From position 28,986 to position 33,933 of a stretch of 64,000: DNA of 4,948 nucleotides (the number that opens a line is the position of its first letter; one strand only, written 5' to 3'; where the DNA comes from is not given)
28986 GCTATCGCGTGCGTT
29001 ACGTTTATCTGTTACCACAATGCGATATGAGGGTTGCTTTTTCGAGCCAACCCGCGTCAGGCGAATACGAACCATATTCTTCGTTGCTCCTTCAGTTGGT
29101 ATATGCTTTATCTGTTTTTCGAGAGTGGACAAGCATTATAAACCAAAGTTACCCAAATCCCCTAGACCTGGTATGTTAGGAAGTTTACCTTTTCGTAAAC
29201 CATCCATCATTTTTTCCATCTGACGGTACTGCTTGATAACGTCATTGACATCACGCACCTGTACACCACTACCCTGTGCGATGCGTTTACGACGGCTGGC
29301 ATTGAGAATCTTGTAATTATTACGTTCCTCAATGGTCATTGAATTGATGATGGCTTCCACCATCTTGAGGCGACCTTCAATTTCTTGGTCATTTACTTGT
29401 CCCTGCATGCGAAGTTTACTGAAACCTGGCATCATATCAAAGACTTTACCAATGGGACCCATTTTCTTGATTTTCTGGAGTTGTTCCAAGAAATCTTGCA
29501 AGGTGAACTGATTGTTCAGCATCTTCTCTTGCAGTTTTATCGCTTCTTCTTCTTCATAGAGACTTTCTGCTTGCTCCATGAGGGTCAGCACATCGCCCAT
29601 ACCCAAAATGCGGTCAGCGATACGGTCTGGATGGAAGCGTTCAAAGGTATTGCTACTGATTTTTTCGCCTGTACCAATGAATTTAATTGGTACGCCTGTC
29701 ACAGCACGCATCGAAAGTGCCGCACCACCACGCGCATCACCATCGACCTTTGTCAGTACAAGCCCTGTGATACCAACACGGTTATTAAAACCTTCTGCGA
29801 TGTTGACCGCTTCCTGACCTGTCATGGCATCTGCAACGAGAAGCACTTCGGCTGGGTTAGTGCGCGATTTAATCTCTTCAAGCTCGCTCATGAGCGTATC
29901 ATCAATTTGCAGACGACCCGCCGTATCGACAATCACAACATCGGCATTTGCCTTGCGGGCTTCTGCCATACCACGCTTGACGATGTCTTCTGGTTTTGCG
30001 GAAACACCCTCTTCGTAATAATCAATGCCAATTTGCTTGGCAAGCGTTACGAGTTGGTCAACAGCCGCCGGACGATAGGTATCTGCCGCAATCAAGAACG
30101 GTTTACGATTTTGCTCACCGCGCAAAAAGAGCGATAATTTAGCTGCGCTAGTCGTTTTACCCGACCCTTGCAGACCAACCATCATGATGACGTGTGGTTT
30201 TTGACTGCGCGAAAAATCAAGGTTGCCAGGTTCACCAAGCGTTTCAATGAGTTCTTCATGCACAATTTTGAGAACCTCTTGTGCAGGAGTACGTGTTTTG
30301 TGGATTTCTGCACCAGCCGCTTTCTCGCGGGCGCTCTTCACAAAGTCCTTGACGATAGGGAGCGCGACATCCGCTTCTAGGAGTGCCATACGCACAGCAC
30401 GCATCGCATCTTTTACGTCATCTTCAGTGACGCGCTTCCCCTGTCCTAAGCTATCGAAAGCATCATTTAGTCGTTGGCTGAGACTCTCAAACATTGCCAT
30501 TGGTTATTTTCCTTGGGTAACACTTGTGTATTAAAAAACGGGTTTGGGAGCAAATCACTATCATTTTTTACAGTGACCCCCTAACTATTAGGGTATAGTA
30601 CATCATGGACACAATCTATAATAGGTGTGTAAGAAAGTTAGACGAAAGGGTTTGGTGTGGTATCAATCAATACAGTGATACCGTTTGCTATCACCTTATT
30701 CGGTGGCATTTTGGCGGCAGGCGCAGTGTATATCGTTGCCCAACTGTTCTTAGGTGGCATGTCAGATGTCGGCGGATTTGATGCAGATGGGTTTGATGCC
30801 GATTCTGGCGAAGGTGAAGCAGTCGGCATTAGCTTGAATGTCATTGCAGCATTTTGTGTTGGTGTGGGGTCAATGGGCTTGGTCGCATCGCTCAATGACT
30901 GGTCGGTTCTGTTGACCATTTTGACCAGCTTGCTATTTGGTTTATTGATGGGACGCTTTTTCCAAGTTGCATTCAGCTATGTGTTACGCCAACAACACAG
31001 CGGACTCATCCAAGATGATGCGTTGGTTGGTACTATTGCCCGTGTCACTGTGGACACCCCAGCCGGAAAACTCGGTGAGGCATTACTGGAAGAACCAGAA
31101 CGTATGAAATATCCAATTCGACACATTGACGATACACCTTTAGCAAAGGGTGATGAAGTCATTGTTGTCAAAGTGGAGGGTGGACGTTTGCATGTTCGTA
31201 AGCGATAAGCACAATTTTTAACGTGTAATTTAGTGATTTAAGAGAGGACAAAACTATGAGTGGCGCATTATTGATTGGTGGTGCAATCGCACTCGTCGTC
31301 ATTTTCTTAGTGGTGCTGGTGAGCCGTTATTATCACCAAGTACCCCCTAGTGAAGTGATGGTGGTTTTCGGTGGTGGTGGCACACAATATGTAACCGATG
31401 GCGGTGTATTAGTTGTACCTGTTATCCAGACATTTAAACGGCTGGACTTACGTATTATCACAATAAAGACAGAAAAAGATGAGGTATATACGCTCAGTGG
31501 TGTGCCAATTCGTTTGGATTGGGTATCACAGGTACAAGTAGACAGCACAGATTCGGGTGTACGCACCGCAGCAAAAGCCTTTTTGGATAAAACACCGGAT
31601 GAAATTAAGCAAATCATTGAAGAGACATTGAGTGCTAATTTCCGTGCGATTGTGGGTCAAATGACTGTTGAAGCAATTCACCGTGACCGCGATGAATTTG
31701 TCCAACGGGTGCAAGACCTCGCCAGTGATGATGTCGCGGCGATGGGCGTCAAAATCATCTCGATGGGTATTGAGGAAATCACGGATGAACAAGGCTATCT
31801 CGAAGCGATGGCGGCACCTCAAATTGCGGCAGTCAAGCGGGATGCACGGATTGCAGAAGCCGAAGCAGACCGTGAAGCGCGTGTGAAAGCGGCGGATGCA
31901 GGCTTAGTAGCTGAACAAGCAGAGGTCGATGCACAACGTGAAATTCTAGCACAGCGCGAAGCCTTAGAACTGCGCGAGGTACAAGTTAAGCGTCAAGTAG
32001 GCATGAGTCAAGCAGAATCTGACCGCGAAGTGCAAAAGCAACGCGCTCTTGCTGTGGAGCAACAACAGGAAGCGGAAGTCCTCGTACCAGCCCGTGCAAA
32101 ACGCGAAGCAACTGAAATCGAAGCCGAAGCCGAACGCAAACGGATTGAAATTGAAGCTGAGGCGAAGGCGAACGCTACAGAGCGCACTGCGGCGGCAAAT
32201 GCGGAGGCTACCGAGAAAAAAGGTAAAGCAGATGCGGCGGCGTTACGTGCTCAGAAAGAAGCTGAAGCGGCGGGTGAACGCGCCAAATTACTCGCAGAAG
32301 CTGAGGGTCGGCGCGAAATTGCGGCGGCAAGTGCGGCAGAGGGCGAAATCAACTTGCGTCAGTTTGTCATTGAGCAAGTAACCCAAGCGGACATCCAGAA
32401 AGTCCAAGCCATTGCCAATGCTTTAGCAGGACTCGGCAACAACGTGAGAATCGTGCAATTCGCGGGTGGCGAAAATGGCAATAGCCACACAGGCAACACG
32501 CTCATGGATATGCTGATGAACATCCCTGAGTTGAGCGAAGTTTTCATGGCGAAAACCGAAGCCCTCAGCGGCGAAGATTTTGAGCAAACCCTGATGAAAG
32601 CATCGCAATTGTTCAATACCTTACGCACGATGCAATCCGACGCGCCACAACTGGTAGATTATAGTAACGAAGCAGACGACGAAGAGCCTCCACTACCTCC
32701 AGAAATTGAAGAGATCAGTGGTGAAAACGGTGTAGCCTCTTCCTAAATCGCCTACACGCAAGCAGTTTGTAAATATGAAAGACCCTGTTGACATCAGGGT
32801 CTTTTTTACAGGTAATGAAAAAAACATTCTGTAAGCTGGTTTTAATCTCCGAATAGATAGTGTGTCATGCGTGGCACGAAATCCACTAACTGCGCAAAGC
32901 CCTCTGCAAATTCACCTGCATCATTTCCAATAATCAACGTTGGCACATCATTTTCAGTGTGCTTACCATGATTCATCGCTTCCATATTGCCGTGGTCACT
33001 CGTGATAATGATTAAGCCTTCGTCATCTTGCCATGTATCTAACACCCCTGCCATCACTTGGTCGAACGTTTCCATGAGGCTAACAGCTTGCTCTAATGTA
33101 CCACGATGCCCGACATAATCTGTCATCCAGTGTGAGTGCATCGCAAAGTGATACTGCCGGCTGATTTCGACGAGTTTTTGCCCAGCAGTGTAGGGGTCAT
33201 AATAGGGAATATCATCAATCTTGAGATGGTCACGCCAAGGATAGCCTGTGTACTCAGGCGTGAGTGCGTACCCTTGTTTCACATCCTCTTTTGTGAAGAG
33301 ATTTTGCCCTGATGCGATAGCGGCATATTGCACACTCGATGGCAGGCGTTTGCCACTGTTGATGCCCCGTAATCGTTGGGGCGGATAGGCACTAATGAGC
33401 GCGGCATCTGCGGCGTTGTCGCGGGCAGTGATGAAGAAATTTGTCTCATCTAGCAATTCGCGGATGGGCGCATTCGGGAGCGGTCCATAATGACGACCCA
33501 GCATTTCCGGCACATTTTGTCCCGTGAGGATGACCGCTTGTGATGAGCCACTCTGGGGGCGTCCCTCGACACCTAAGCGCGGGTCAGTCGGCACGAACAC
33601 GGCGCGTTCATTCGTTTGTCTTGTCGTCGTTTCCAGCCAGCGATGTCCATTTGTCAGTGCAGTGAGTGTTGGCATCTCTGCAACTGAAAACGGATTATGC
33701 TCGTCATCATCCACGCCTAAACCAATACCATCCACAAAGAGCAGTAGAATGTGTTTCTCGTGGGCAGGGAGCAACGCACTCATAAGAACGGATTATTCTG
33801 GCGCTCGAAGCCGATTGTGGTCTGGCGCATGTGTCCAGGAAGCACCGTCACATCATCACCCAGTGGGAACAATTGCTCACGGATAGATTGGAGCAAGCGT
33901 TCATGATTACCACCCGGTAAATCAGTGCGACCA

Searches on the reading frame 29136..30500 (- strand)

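Call 44: search_protein_families(library=pfam, proteins=[window:29136-30500:-], max_evalue=0.001)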
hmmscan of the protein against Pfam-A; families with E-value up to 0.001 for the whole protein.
window:29136-30500:- (454 aa): 6 families
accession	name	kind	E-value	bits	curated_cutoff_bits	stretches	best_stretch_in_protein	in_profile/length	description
PF00448.28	SRP54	-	8.1e-73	244.7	22.7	1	102-300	1-196/196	SRP54-type protein, GTPase domain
PF02978.25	SRP_SPB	-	7.8e-34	116.4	27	1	331-432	1-91/91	Signal peptide binding domain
PF02881.24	SRP54_N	-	8.2e-19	68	22.4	1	7-84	1-75/75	SRP54-type protein, helical bundle domain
PF13401.12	AAA_22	-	2.7e-06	28.2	27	1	103-219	6-118/130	AAA domain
PF13671.12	AAA_33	-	1.2e-05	26.1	27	1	104-193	1-78/143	AAA domain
PF06414.18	Zeta_toxin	-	0.00019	21.4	22.3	1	98-146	12-58/199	Zeta toxin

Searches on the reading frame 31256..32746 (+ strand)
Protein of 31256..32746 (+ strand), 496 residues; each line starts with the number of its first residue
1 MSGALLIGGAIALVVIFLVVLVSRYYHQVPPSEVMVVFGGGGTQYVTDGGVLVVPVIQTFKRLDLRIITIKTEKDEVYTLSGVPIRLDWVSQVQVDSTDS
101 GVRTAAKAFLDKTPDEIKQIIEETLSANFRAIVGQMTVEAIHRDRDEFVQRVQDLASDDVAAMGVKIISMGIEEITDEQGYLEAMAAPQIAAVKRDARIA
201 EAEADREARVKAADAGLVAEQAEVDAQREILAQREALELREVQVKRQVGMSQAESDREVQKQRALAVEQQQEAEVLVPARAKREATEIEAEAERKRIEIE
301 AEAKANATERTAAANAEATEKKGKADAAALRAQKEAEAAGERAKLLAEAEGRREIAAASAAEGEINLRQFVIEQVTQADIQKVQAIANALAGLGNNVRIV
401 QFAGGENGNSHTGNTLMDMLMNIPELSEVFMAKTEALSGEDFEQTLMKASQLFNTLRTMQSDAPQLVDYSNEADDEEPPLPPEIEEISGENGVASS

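Call 44: search_protein_families(library=pfam, proteins=[window:31256-32746:+], max_evalue=0.001)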
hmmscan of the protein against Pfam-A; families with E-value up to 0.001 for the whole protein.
window:31256-32746:+ (496 aa): 1 family
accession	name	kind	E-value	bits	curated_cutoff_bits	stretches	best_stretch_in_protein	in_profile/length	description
PF01145.31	Band_7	-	1.8e-32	113.2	23.6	1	28-205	2-175/176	SPFH domain / Band 7 family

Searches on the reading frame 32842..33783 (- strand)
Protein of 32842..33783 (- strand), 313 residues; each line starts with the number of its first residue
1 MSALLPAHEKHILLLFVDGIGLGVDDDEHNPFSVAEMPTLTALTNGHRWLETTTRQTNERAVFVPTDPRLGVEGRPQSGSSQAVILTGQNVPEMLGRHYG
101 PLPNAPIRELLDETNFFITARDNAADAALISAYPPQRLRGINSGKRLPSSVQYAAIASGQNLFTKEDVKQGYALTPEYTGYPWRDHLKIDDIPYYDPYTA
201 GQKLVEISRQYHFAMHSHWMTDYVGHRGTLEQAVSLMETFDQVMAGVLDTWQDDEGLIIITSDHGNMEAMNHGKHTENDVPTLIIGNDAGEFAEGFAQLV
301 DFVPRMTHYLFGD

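Call 85: search_protein_families(library=pfam, proteins=[window:32842-33783:-], max_evalue=0.00001)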
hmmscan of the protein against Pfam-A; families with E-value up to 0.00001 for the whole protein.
window:32842-33783:- (313 aa): 1 family
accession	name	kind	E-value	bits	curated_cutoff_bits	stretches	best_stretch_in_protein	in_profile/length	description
PF01676.23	Metalloenzyme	-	7.4e-23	81.8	24.3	1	211-289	147-225/252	Metalloenzyme superfamily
